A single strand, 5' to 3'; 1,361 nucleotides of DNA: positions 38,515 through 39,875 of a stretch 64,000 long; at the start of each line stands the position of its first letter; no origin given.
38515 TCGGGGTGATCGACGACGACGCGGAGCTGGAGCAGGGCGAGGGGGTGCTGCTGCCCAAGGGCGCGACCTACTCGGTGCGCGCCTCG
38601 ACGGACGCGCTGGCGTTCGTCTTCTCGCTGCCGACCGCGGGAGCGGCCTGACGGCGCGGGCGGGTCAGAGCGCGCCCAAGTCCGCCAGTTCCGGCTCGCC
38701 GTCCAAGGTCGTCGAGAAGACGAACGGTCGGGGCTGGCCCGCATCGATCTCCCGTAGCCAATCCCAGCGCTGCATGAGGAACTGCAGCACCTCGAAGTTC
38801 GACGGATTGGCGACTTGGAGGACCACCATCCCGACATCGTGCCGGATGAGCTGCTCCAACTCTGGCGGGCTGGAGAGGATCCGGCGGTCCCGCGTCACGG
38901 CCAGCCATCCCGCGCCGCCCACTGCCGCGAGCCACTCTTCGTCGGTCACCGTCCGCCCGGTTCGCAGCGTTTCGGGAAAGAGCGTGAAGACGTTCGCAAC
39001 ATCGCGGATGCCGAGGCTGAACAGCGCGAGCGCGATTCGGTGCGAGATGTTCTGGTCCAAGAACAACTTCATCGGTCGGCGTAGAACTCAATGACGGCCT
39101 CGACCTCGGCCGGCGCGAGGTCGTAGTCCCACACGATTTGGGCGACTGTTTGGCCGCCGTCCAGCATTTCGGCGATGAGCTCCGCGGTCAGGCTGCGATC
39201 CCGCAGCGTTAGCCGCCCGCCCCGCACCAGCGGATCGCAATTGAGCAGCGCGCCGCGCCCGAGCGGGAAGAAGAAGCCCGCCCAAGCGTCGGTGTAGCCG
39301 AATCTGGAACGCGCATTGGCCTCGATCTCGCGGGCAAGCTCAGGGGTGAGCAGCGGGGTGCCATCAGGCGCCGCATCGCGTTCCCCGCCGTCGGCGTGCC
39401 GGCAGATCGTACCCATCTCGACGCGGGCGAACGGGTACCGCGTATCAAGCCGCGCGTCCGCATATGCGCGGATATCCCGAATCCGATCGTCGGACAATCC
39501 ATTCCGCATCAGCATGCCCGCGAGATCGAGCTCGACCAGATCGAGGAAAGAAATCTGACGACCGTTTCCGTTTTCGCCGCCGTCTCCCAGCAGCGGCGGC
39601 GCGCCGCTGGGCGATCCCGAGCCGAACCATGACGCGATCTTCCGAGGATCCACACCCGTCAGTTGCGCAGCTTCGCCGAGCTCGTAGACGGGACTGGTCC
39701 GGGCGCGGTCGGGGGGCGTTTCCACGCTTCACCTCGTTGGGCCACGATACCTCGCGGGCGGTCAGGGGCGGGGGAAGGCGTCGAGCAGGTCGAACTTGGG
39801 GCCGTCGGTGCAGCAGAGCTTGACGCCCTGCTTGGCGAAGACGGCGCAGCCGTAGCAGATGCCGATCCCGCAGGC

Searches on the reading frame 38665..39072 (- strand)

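Call 95: search_protein_families(library=pfam, proteins=[window:38665-39072:-], max_evalue=0.001)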
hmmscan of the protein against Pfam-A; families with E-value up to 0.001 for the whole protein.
window:38665-39072:- (135 aa): 1 family
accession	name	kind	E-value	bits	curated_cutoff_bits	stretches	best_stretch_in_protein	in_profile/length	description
PF18478.7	PIN_10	-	2.3e-13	50.5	26.2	1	1-86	1-83/84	PIN like domain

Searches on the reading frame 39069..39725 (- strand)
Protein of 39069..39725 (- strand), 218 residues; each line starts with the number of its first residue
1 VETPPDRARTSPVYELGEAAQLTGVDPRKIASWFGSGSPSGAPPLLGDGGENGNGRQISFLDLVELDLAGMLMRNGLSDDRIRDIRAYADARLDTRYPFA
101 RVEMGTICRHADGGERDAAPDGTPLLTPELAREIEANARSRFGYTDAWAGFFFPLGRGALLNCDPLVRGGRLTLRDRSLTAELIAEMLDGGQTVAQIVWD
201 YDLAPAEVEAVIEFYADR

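Call 95: search_protein_families(library=pfam, proteins=[window:39069-39725:-], max_evalue=0.001)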
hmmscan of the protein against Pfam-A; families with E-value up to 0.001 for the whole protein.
window:39069-39725:- (218 aa): 1 family
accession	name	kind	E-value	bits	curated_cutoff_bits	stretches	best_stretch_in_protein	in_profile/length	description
PF04255.20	DUF433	-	5.3e-09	36.2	23.6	1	163-215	3-56/56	Protein of unknown function (DUF433)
